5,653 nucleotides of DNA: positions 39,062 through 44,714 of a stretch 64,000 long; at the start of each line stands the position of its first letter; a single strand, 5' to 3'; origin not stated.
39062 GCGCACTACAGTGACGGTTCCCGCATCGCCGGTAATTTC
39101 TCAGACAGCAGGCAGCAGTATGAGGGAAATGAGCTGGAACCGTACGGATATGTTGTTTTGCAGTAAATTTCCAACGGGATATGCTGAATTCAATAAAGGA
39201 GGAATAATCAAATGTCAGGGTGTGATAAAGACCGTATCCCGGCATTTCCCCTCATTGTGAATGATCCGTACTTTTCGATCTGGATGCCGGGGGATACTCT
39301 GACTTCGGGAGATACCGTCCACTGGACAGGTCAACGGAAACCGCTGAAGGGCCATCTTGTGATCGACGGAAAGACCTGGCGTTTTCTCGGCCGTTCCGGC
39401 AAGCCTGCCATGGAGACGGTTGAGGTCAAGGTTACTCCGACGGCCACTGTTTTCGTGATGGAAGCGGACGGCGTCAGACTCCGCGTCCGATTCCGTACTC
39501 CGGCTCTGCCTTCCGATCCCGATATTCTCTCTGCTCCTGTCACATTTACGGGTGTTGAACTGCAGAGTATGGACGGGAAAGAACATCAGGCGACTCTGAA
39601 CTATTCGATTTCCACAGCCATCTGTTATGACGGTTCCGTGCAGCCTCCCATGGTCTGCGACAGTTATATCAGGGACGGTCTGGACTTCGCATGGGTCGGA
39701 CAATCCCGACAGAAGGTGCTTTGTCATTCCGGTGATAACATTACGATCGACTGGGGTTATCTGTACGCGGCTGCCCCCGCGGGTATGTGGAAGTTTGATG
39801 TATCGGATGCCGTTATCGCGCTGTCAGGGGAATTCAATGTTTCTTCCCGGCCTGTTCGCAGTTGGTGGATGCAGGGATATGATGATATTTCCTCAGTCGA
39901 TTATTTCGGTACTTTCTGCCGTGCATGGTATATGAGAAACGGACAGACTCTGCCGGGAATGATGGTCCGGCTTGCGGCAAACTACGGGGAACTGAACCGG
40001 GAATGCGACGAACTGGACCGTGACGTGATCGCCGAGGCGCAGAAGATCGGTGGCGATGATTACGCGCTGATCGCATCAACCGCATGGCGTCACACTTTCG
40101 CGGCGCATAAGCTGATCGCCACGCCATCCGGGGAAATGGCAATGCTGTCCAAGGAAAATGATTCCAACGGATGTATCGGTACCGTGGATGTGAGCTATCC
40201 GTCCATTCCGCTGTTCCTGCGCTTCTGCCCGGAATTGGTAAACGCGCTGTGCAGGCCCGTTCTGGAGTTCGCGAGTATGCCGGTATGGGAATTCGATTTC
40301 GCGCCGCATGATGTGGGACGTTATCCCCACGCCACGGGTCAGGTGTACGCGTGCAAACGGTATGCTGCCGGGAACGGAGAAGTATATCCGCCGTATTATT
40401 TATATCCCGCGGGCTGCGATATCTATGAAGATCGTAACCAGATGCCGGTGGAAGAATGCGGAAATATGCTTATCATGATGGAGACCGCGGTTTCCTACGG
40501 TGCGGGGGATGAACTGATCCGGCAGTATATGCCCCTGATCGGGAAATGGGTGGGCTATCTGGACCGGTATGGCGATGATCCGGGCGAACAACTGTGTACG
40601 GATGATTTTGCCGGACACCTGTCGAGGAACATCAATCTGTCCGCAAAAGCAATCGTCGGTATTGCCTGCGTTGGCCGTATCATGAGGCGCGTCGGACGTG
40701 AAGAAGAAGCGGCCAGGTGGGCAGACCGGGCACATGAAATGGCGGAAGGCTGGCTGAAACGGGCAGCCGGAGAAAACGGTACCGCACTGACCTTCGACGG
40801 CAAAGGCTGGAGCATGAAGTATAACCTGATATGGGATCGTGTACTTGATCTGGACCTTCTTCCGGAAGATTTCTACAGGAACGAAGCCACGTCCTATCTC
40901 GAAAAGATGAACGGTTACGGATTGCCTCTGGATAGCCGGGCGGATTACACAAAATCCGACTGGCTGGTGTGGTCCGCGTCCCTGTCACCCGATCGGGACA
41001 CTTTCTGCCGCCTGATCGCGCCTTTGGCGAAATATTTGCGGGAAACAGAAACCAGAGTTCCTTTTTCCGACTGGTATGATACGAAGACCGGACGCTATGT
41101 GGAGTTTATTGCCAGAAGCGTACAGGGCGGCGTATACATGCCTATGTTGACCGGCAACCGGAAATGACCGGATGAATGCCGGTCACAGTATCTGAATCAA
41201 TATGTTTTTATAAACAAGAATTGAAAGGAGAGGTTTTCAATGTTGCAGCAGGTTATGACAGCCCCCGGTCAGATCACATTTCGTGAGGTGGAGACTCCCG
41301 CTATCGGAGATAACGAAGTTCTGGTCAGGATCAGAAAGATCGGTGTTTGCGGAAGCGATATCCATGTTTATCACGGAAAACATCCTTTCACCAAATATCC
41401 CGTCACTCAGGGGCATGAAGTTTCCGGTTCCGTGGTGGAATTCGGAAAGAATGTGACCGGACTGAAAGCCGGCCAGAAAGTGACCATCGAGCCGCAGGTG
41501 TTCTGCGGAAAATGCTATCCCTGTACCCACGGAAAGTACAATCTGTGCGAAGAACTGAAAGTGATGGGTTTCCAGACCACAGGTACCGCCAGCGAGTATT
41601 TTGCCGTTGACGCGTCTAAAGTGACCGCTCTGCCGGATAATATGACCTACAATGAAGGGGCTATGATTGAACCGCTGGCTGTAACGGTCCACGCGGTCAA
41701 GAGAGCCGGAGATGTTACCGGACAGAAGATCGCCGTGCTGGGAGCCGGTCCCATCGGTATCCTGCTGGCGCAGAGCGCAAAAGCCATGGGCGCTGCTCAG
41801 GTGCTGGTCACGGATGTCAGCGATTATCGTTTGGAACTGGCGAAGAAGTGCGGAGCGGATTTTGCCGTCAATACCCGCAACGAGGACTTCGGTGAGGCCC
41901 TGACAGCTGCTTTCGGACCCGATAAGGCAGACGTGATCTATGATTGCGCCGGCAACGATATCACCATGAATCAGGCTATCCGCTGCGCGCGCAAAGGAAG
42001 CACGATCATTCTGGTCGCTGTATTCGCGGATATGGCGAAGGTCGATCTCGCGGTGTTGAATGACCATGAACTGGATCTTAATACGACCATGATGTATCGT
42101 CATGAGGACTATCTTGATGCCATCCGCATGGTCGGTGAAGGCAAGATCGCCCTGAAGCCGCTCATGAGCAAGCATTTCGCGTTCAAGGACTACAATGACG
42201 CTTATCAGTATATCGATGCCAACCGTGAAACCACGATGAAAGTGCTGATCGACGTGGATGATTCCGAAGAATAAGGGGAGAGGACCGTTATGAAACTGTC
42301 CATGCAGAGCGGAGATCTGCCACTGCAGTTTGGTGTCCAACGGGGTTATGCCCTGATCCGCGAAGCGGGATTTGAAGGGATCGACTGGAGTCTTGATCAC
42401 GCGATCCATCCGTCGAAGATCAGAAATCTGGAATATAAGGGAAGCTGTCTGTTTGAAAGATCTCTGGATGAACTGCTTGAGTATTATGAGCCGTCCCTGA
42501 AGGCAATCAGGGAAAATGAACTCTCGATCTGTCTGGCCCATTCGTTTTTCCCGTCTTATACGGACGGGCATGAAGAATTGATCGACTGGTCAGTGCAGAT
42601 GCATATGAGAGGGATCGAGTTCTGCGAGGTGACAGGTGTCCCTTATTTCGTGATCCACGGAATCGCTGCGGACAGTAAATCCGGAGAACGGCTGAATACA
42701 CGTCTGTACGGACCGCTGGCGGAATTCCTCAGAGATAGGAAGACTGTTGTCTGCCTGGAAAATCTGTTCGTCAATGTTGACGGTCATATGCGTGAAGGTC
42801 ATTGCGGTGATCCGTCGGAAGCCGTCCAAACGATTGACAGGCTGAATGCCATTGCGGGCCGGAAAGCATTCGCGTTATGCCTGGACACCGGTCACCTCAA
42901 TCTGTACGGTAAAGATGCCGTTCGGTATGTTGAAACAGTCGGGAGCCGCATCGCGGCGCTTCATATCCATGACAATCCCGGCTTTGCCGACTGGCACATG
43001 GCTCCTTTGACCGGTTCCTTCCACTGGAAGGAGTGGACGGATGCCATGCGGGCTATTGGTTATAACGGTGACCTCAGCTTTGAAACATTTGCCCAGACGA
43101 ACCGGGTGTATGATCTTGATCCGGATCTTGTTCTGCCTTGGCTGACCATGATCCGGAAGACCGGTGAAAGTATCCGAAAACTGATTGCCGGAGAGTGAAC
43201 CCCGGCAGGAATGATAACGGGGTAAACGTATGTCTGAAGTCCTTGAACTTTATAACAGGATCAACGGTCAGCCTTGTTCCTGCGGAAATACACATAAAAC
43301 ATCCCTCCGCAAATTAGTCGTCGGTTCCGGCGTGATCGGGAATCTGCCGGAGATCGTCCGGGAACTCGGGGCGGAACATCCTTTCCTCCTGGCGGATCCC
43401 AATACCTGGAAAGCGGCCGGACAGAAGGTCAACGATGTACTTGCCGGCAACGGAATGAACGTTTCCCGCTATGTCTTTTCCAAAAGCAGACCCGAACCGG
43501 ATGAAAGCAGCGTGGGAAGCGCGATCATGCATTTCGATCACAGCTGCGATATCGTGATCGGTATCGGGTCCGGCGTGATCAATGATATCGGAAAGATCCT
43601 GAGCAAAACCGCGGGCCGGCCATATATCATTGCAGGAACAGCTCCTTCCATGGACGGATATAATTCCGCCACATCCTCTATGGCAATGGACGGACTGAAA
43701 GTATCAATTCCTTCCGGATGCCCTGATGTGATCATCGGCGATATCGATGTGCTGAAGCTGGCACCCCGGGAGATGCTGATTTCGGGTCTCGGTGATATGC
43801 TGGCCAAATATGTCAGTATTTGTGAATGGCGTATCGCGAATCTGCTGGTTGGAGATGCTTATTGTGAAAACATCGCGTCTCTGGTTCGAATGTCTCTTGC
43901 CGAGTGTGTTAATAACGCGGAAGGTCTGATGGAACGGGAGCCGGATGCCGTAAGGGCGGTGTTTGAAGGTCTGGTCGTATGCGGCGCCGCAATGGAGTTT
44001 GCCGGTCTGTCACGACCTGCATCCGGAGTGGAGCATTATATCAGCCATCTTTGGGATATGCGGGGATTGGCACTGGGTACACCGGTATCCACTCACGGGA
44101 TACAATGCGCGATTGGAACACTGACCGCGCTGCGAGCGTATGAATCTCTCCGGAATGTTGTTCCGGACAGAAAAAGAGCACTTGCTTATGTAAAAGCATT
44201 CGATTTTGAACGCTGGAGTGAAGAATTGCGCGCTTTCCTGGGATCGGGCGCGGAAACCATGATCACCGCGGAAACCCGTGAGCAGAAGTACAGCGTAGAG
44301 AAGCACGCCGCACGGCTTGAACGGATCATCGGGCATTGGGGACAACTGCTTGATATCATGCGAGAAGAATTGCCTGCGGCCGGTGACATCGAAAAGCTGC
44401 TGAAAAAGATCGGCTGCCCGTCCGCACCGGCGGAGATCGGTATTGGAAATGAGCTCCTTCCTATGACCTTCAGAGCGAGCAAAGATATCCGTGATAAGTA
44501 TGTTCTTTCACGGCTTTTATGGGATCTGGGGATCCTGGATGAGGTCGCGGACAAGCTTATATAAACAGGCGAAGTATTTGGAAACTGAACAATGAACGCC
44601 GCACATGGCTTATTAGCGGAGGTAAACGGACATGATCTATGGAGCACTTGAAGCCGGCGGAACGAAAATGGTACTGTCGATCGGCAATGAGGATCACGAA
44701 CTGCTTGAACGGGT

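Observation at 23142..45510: Candidate undescribed anaerobic pathway: a sugar-utilisation locus with cobalamin/Fe-S/sirohaem redox enzymes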

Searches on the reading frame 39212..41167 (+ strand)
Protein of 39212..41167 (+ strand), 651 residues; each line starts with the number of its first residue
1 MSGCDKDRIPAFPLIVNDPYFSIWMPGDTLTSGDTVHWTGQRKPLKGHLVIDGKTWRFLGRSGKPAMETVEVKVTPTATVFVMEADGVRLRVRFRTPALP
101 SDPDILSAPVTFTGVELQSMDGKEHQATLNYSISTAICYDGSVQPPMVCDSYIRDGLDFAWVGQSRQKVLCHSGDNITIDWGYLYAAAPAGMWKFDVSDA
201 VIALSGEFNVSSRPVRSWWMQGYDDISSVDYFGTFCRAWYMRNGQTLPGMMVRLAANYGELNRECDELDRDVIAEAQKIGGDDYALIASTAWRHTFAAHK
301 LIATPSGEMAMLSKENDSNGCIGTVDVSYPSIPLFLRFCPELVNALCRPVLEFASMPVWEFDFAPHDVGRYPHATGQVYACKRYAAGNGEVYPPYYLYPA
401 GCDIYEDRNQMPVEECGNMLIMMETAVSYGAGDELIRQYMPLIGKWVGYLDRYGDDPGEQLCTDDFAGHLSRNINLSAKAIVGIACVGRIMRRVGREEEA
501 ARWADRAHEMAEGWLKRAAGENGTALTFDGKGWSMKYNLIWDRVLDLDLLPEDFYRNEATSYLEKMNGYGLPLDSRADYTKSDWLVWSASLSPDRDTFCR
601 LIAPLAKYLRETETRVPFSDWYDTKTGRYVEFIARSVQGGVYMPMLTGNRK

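Call 4: search_protein_families(library=pfam, proteins=[window:39212-41167:+])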
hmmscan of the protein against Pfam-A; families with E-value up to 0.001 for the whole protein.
window:39212-41167:+ (651 aa): 3 families
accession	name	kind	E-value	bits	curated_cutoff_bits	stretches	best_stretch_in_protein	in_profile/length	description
PF16335.10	GtaA_6_Hairpin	-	1.7e-113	379.9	24.9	1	281-644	1-342/343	Glutaminase A six helical-hairpin domain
PF17168.10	DUF5127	-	4.2e-24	86.1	28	2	77-190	1-111/229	Domain of unknown function (DUF5127)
PF16334.10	DUF4964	-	4e-19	68.6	30.7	1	8-64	25-81/88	Domain of unknown function (DUF4964)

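Call 6: search_protein_families(library=ncbifam, proteins=[window:39212-41167:+], max_evalue=0.1)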
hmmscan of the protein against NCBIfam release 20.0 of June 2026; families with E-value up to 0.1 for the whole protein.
window:39212-41167:+ (651 aa): 0 families

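Call 49: search_solved_structures(query=window:39212-41167:+, max_evalue=1)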
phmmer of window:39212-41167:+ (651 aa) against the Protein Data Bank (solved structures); distinct sequences matched with E-value up to 1: 1.
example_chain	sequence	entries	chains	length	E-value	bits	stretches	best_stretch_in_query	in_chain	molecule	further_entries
4qzv_B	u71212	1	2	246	0.2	13.3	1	312-419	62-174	Spike protein S1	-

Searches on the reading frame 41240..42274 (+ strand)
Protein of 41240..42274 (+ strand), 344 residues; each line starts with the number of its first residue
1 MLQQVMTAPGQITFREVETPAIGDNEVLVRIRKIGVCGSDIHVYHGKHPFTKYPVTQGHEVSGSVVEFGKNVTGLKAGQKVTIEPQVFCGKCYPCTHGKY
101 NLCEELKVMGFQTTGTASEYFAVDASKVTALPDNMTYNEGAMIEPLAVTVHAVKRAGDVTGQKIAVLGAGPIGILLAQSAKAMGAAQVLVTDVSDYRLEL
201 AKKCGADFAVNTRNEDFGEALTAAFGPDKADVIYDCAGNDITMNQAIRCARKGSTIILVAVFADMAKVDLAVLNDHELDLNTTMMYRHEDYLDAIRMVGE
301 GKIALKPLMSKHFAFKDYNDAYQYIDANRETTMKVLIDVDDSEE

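Call 4: search_protein_families(library=pfam, proteins=[window:41240-42274:+])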
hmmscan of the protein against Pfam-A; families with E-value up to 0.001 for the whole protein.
window:41240-42274:+ (344 aa): 4 families
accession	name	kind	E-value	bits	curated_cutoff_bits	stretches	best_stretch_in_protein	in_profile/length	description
PF08240.17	ADH_N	-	1.5e-32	112.4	23.5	1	23-133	1-104/104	Alcohol dehydrogenase GroES-like domain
PF00107.32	ADH_zinc_N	-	8.2e-30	103.8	31.8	1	171-298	1-127/129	Zinc-binding dehydrogenase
PF13602.12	ADH_zinc_N_2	-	1.1e-10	43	27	1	205-331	2-129/134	Zinc-binding dehydrogenase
PF16912.11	Glu_dehyd_C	-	7.5e-08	32.5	34.9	1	140-284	4-155/211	Glucose dehydrogenase C-terminus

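Call 50: search_solved_structures(query=window:41240-42274:+, max_evalue=1e-20)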
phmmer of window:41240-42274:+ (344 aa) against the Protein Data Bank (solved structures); distinct sequences matched with E-value up to 1e-20: 74 (the best 60 are shown).
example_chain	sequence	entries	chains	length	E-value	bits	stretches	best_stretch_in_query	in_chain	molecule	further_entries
1e3j_A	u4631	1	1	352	2.4e-61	211.1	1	16-338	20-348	NADP(H)-DEPENDENT KETOSE REDUCTASE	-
3qe3_A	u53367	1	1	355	5.1e-57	196.9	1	4-343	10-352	Sorbitol dehydrogenase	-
1pl6_A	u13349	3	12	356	3.6e-55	190.8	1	4-342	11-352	Sorbitol dehydrogenase | human sorbitol dehydrogenase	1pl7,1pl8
5vm2_A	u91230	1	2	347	1.3e-53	185.7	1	5-341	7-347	Alcohol dehydrogenase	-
2dfv_A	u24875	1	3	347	4e-53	184.1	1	6-329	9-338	Probable L-threonine 3-dehydrogenase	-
2d8a_A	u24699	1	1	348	4e-53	184.1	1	6-329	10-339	Probable L-threonine 3-dehydrogenase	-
4ilk_A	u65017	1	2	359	1.9e-51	178.6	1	7-338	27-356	Starvation sensing protein rspB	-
7y9p_A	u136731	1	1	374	1.2e-49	172.7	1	10-338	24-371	Xylitol dehydrogenase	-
4ej6_A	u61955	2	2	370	1.3e-48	169.3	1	7-315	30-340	Putative zinc-binding dehydrogenase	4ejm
3gfb_A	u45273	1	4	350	2e-48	168.6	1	13-329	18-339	L-threonine 3-dehydrogenase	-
5kia_A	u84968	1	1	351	2e-43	152.2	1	7-324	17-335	L-threonine 3-dehydrogenase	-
1rjw_A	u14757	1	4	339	4.8e-43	150.9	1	12-304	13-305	Alcohol dehydrogenase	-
3pii_A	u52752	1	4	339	8.7e-43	150.1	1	12-304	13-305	Alcohol dehydrogenase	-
3m6i_A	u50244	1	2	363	2.7e-42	148.5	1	22-335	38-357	L-arabinitol 4-dehydrogenase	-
6dkh_A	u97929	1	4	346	1.5e-41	146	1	21-326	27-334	L-idonate 5-dehydrogenase (NAD(P)(+))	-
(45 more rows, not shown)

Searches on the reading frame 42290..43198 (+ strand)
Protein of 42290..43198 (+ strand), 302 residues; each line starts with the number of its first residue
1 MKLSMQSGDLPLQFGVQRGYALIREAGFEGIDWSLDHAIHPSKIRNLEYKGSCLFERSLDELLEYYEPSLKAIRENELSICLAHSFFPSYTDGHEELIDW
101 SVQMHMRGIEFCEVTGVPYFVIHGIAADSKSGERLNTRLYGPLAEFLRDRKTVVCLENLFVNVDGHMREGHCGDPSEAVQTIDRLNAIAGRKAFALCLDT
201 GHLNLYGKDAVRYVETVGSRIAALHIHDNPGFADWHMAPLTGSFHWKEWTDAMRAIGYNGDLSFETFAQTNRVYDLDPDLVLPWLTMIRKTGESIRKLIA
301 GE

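Call 4: search_protein_families(library=pfam, proteins=[window:42290-43198:+])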
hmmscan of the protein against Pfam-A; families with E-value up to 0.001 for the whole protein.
window:42290-43198:+ (302 aa): 1 family
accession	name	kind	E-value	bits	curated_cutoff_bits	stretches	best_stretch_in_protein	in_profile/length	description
PF01261.30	AP_endonuc_2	-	6.1e-23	82.2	31.1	1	23-270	4-233/249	Xylose isomerase-like TIM barrel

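Call 6: search_protein_families(library=ncbifam, proteins=[window:42290-43198:+], max_evalue=0.1)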
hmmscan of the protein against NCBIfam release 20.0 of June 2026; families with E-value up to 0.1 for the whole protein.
window:42290-43198:+ (302 aa): 8 families
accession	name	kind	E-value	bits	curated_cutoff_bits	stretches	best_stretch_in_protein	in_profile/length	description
NF041277.1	coba_remo_CbiR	equivalog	2.4e-10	40.3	105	1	182-269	150-237/249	cobamide remodeling phosphodiesterase CbiR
NF051856.1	PsicseEpim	equivalog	5e-07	29.8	300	1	190-269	174-248/287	D-psicose 3-epimerase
TIGR03234.1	OH-pyruv-isom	equivalog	1.5e-06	27.7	353.45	1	175-271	157-245/254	hydroxypyruvate isomerase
TIGR04379.1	myo_inos_iolE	equivalog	5.2e-06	26.2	290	1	171-228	154-211/290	myo-inosose-2 dehydratase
NF041099.2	keto_glucon_epim_IolO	equivalog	5.9e-05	22.5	300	1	189-267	174-247/269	5-keto-L-gluconate epimerase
TIGR00587.1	nfo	subfamily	0.00019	20.8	129.65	1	84-211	70-192/279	deoxyribonuclease IV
NF007360.0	PRK09856.1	equivalog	0.0011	18.5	305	1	205-265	187-247/276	fructoselysine 3-epimerase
NF002198.0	PRK01060.1-3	equivalog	0.071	12.7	244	1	178-229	143-197/253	deoxyribonuclease IV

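Call 77: search_solved_structures(query=window:42290-43198:+, max_evalue=0.001)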
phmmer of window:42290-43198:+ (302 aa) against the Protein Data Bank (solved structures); distinct sequences matched with E-value up to 0.001: 1.
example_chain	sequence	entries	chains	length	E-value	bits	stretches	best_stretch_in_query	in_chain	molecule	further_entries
3wqo_A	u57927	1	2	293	1.5e-06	30.9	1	192-266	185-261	Uncharacterized protein MJ1311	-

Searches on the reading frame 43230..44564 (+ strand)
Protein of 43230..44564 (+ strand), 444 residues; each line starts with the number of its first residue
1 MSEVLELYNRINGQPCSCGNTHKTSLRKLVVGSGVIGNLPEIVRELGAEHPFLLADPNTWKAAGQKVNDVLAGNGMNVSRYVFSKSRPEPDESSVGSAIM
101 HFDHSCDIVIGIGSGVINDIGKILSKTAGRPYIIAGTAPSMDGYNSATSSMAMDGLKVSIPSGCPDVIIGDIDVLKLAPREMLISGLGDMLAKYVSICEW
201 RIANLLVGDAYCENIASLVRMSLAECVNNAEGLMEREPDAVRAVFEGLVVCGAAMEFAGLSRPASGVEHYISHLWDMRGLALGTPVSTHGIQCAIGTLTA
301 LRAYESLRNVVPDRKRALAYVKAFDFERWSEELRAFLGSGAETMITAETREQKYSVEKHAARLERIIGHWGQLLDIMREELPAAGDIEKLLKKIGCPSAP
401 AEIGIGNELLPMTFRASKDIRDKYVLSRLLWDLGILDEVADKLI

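Call 4: search_protein_families(library=pfam, proteins=[window:43230-44564:+])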
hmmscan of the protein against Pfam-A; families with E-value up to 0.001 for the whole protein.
window:43230-44564:+ (444 aa): 2 families
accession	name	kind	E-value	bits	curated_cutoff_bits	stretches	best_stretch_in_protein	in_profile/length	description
PF13685.12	Fe-ADH_2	-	6.1e-30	104.6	28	1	30-179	1-149/149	Iron-containing alcohol dehydrogenase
PF00465.25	Fe-ADH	-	3.1e-13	50.1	31.3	1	28-129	3-104/168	Iron-containing alcohol dehydrogenase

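Call 6: search_protein_families(library=ncbifam, proteins=[window:43230-44564:+], max_evalue=0.1)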
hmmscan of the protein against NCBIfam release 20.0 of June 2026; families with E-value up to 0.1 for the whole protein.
window:43230-44564:+ (444 aa): 11 families
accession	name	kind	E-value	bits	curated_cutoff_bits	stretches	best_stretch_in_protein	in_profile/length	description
NF002022.0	PRK00843.1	equivalog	1.4e-55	188.7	413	1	27-300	12-278/350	NAD(P)-dependent glycerol-1-phosphate dehydrogenase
NF006941.0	PRK09423.1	subfamily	1.7e-21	76.4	336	1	25-301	7-283/367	glycerol dehydrogenase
NF053832.1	GlycoaldRedHalo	equivalog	7.9e-12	45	550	1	27-246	9-231/363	glycolaldehyde reductase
NF047954.1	PrpdilGlycDhGldA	equivalog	1.6e-09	37.5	700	1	27-230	9-214/365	bifunctional L-1,2-propanediol dehydrogenase/glycerol dehydrogenase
NF053866.1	CholDhdGbsBBac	equivalog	3.2e-07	29.3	550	1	28-122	17-111/392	choline dehydrogenase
NF058672.1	4HyButDHCUPNE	equivalog_domain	1.4e-06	27.7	500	1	28-132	9-111/378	4-hydroxybutyrate dehydrogenase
NF050025.1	SulfAcetaldRedSarD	equivalog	2.7e-06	26.5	700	1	24-124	6-106/385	sulfoacetaldehyde reductase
NF041833.1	Fe_ADH_ErcA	equivalog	2e-05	23.9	550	1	28-123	10-105/382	alcohol dehydrogenase-like regulatory protein ErcA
NF007880.0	PRK10586.1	equivalog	2.3e-05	23.5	429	1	91-195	72-179/362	oxidoreductase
TIGR03405.1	Phn_Fe-ADH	equivalog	9.5e-05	21.3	423.7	1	158-360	159-335/355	iron-containing alcohol dehydrogenase PsrA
NF010378.0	PRK13805.1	equivalog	0.049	11.4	951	1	48-124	482-560/872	bifunctional acetaldehyde-CoA/alcohol dehydrogenase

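Call 76: search_solved_structures(query=window:43230-44564:+, max_evalue=0.00001)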
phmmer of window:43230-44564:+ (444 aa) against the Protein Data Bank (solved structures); distinct sequences matched with E-value up to 0.00001: 16.
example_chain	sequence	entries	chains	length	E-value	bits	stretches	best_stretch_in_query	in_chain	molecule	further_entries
9h4x_A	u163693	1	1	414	1.5e-44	155.8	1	25-304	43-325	Glycerol-1-phosphate dehydrogenase [NAD(P)+]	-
3ce9_A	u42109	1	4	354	1.3e-26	96.7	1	21-323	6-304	Glycerol dehydrogenase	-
5fb3_A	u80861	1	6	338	4.2e-26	95.1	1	106-299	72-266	Glycerol-1-phosphate dehydrogenase [NAD(P)+]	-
4rgq_A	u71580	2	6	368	4.3e-25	91.7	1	106-302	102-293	Glycerol-1-phosphate dehydrogenase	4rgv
4rfl_A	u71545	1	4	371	4.4e-25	91.7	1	106-302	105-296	Glycerol-1-phosphate dehydrogenase [NAD(P)+]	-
1ta9_A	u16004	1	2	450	8.9e-14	54.4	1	27-270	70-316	glycerol dehydrogenase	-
13go_A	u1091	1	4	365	2.4e-10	43.1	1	34-302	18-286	Glycerol dehydrogenase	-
1jpu_A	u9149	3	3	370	3.3e-10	42.7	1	27-303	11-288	glycerol dehydrogenase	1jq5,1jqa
6csj_A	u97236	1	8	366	3.3e-10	42.7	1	24-301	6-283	Glycerol dehydrogenase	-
4mca_A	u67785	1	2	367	2.2e-09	39.9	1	28-250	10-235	Glycerol dehydrogenase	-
1kq3_A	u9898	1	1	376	3e-09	39.5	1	30-311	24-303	glycerol dehydrogenase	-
5xn8_A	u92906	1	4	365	5.1e-09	38.8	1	48-266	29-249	Glycerol Dehydrogenase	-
5zxl_A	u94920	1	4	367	3.1e-07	32.9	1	104-301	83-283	Glycerol dehydrogenase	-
8goa_A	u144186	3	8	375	3.3e-07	32.8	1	104-301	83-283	Glycerol dehydrogenase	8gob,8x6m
8k1g_A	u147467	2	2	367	8.6e-07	31.4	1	103-301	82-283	Glycerol dehydrogenase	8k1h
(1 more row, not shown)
